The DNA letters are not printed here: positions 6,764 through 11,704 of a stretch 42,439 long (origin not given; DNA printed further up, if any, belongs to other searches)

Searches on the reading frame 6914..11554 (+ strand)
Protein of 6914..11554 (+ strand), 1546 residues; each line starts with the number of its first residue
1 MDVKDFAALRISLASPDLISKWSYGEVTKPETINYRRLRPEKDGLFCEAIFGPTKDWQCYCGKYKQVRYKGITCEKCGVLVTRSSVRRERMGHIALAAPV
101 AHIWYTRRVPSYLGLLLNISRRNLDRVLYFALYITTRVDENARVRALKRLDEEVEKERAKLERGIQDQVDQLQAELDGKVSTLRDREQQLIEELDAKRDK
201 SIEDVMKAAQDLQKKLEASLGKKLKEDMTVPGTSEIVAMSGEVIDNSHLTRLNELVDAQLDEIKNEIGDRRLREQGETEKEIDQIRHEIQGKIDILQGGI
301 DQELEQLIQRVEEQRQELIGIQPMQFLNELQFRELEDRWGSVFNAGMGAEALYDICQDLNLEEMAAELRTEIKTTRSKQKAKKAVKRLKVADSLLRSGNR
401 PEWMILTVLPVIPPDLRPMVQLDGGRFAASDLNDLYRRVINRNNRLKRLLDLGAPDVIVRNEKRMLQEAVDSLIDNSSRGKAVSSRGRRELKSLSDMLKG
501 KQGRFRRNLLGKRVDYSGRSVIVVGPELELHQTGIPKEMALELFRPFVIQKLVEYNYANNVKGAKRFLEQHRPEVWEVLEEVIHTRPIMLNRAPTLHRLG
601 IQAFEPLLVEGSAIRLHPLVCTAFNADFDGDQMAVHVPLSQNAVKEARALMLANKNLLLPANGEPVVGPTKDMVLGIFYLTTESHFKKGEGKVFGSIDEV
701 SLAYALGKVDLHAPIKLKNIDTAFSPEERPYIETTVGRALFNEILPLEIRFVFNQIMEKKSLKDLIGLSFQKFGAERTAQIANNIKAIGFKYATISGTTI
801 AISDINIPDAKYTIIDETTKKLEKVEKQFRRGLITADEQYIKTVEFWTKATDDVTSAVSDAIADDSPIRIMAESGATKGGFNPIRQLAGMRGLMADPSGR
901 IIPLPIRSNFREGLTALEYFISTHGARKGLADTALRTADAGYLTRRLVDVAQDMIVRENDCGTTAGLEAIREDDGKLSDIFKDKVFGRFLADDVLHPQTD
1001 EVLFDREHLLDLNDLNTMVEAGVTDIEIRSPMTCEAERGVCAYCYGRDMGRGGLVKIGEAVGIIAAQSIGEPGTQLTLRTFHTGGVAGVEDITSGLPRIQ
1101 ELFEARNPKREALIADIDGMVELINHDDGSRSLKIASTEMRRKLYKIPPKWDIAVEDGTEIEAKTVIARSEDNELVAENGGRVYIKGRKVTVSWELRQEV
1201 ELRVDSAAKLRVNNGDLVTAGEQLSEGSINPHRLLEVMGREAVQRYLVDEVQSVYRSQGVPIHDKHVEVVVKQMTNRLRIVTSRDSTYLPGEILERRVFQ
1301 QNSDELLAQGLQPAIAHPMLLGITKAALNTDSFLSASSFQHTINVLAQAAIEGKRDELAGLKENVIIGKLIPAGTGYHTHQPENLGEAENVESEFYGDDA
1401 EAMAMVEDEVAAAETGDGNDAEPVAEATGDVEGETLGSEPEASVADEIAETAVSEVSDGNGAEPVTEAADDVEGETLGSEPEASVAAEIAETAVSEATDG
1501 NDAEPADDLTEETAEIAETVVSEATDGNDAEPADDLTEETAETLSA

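Call 65: search_protein_families(library=pfam, proteins=[window:6914-11554:+], max_evalue=0.00001)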
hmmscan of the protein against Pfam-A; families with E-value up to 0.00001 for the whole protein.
window:6914-11554:+ (1546 aa): 5 families
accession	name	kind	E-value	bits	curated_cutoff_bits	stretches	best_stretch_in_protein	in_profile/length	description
PF04997.17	RNA_pol_Rpb1_1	-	2.1e-80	270.8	39.7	1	4-509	2-312/312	RNA polymerase Rpb1, domain 1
PF04998.22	RNA_pol_Rpb1_5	-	9.9e-67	225.6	28.5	1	913-1329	1-265/267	RNA polymerase Rpb1, domain 5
PF00623.25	RNA_pol_Rpb1_2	-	1.6e-39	136.2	25.3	1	511-652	1-165/166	RNA polymerase Rpb1, domain 2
PF04983.23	RNA_pol_Rpb1_3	-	7.1e-27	94.7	28.9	1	656-805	1-162/162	RNA polymerase Rpb1, domain 3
PF05000.22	RNA_pol_Rpb1_4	-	1.4e-08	35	24.8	1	837-903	4-99/107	RNA polymerase Rpb1, domain 4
